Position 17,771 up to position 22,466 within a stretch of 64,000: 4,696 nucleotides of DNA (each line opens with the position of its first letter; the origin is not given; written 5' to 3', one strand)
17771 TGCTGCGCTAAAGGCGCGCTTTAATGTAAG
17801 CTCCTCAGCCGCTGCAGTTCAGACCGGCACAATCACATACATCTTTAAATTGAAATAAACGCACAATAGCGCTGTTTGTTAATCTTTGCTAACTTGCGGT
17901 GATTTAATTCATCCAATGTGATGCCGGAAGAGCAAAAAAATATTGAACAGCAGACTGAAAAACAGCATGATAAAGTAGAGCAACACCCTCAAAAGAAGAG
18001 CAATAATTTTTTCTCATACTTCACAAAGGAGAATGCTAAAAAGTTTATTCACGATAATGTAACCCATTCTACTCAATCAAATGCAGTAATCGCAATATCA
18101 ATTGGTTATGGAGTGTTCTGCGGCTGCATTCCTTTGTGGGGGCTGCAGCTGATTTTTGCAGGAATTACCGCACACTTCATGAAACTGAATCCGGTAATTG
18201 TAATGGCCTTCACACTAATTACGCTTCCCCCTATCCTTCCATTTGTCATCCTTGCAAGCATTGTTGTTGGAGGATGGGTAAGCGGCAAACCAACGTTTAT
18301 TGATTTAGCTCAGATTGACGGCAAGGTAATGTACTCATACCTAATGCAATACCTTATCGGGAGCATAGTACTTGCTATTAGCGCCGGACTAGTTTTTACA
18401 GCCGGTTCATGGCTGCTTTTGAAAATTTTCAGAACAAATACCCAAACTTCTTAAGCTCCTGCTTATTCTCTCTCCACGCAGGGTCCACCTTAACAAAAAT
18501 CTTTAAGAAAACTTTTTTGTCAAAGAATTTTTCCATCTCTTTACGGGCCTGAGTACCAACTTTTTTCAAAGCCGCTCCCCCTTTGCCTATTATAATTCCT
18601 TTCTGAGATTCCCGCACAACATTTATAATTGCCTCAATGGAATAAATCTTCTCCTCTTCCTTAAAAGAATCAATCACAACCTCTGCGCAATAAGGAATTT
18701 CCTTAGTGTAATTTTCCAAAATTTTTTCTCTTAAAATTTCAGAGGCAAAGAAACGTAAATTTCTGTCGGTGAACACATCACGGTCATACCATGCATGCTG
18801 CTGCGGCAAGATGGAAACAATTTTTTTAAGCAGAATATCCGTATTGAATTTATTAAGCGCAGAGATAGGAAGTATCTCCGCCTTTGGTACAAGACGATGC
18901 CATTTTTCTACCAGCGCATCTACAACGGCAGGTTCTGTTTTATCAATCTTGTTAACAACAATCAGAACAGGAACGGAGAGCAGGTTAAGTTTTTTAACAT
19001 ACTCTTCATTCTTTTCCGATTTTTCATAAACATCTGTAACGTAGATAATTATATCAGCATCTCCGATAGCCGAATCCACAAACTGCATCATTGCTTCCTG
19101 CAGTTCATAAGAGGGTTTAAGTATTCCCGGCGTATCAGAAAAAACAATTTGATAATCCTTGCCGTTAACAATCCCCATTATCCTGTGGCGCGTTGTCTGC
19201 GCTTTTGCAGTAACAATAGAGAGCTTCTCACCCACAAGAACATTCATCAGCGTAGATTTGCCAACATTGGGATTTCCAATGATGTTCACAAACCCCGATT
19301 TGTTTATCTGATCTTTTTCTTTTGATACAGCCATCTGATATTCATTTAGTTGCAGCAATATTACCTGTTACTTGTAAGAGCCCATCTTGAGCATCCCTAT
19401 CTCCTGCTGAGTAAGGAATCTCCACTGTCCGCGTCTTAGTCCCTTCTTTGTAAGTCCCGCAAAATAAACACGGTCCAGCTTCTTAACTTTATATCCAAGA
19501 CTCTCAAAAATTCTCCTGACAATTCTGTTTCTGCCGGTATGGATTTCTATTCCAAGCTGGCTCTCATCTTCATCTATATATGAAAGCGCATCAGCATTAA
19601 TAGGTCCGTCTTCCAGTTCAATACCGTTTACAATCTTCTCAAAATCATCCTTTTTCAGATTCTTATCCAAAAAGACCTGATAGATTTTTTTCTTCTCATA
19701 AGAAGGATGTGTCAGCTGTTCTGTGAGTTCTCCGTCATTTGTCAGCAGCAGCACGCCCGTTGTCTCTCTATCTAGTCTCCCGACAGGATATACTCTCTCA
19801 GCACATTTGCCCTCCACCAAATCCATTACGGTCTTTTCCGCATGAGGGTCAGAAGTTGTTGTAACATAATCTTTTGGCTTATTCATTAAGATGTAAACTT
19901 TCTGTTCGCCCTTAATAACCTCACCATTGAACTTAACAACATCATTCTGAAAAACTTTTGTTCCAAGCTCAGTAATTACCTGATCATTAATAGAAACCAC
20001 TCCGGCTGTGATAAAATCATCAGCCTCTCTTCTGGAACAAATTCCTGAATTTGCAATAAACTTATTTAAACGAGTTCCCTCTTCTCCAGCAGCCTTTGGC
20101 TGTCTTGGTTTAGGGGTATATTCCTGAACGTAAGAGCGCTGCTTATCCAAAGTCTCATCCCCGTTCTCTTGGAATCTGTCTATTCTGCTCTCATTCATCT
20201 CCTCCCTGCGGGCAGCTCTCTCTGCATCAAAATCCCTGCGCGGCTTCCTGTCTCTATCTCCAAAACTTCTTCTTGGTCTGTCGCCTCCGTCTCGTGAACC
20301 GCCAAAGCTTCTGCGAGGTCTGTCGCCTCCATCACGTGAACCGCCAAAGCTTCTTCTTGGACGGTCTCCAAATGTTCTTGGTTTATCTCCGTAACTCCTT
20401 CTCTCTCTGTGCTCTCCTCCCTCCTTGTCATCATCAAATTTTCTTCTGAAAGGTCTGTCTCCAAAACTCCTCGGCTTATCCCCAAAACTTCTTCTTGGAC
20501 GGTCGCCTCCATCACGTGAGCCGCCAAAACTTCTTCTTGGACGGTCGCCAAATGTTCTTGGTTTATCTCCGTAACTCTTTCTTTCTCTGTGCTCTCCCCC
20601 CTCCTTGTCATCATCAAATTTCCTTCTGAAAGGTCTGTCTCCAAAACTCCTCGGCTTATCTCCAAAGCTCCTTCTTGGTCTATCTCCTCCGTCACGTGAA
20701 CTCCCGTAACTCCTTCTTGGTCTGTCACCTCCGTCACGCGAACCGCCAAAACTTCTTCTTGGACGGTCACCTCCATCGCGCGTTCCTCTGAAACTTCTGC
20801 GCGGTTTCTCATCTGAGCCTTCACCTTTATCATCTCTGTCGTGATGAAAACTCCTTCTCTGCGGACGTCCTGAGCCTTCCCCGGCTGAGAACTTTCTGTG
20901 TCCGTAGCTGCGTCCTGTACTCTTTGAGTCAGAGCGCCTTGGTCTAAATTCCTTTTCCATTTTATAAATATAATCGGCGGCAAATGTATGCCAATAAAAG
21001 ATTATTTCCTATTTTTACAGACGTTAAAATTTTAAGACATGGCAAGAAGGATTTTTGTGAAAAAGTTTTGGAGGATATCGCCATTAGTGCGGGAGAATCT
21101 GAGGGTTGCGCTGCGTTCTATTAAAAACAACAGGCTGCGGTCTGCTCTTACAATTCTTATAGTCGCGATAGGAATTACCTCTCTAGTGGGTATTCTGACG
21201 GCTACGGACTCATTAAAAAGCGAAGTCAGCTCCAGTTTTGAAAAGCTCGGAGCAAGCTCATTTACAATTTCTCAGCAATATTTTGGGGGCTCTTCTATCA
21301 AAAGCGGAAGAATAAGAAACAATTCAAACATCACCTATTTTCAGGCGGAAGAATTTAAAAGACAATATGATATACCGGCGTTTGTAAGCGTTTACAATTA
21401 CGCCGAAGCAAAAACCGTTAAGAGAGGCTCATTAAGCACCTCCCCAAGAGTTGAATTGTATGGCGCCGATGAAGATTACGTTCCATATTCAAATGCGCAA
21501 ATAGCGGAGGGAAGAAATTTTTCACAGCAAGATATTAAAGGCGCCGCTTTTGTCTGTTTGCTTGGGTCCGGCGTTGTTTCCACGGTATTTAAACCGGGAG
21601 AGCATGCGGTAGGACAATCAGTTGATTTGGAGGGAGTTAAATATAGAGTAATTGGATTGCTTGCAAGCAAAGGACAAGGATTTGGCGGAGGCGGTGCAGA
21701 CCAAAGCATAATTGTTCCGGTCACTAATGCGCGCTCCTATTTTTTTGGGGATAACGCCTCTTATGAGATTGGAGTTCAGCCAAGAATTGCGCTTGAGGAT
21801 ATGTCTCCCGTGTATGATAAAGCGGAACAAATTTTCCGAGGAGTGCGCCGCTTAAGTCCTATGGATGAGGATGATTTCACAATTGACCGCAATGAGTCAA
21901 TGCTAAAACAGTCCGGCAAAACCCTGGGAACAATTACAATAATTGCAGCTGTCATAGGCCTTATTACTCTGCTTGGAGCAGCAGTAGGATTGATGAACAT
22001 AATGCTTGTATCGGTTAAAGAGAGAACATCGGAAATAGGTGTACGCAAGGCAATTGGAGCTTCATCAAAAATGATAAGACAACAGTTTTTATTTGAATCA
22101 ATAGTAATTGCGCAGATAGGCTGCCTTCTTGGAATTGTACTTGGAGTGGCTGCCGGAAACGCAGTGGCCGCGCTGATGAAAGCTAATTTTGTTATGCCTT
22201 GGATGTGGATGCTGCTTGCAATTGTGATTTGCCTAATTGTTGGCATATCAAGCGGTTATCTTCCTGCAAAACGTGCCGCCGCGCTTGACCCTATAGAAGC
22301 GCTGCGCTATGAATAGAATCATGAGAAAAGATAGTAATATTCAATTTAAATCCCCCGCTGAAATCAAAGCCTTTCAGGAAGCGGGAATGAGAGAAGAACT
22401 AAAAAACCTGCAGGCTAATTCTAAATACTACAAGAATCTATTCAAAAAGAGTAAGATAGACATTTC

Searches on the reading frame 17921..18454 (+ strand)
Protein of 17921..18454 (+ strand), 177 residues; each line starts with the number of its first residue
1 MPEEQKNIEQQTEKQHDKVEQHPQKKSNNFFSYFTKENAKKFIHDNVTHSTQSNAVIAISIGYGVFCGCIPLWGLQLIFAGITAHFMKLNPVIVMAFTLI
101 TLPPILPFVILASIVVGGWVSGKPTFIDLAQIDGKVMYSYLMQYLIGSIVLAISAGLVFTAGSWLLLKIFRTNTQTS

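Call 56: search_protein_families(library=pfam, proteins=[window:17921-18454:+], max_evalue=0.00001)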
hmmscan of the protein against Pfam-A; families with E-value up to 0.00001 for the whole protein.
window:17921-18454:+ (177 aa): 1 family
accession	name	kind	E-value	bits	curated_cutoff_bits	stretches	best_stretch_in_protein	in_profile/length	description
PF09835.14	DUF2062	-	1.1e-14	55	27.4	1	51-172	15-143/147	Uncharacterized protein conserved in bacteria (DUF2062)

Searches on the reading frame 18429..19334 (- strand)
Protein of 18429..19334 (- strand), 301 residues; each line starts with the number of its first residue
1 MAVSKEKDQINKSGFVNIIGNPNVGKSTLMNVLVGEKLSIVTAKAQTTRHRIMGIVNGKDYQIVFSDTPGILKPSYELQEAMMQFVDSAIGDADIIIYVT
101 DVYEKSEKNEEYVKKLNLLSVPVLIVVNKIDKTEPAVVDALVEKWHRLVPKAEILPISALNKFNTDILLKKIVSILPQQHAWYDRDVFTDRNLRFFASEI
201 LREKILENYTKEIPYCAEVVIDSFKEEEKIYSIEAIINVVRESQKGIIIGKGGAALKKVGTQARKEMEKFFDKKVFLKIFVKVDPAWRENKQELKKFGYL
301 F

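Call 56: search_protein_families(library=pfam, proteins=[window:18429-19334:-], max_evalue=0.00001)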
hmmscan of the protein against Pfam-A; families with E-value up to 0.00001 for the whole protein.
window:18429-19334:- (301 aa): 5 families
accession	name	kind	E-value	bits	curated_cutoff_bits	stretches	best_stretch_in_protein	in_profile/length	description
PF01926.29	MMR_HSR1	-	1.3e-24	86.9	21.9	1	16-129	2-113/113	50S ribosome-binding GTPase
PF07650.23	KH_2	-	4.4e-20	71.7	22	1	212-288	1-78/78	KH domain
PF02421.24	FeoB_N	-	9.7e-13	48.4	27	1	16-172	3-156/156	Ferrous iron transport protein B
PF00009.33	GTP_EFTU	-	4.4e-11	43.2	26.5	1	30-177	44-187/188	Elongation factor Tu GTP binding domain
PF00350.29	Dynamin_N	-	3e-08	34.3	27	0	60-129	100-167/168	Dynamin family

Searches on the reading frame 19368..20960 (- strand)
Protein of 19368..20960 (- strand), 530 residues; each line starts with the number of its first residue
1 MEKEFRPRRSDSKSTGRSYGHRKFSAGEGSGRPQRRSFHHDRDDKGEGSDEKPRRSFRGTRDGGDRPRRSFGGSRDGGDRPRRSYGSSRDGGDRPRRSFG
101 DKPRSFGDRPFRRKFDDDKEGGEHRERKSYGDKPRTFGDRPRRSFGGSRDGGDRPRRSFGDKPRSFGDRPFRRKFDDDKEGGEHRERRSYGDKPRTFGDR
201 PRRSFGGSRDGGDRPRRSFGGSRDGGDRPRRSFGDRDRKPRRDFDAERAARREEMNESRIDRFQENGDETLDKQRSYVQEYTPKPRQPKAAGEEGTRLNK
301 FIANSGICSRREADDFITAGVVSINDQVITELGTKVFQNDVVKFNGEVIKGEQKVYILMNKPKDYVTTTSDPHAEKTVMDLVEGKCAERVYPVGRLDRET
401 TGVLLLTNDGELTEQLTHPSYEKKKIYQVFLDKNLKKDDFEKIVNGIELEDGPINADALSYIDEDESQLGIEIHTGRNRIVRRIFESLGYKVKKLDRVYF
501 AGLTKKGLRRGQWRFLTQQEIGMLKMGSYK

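Call 56: search_protein_families(library=pfam, proteins=[window:19368-20960:-], max_evalue=0.00001)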
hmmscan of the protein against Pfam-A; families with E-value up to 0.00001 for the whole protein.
window:19368-20960:- (530 aa): 2 families
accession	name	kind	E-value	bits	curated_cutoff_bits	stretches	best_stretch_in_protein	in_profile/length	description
PF00849.27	PseudoU_synth_2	-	3.3e-22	79.8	26.8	1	356-486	2-151/152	RNA pseudouridylate synthase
PF01479.30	S4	-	1.6e-08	34.6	22.8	1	297-342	2-48/48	S4 domain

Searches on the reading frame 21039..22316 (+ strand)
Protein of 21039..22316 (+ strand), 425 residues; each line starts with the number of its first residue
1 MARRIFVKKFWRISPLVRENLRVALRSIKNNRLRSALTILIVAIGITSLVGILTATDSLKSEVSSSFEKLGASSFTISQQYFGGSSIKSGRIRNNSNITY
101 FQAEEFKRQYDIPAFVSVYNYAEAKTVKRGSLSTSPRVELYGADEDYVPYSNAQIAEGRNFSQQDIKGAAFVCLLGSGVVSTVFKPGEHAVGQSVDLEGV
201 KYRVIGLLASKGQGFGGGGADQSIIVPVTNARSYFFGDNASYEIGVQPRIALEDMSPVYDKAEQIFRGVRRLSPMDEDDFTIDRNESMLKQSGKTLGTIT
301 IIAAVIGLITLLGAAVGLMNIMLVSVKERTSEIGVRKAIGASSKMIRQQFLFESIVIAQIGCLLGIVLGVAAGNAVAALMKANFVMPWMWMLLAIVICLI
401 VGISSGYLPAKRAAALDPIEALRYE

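Call 56: search_protein_families(library=pfam, proteins=[window:21039-22316:+], max_evalue=0.00001)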
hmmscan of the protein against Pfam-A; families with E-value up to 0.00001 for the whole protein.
window:21039-22316:+ (425 aa): 2 families
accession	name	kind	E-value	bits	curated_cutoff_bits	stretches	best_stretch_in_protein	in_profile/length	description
PF12704.14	MacB_PCD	-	9.8e-34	117.9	27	1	35-246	1-189/207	MacB-like periplasmic core domain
PF02687.27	FtsX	-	4.9e-21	75.4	25.5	1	305-417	2-119/120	FtsX-like permease C-terminal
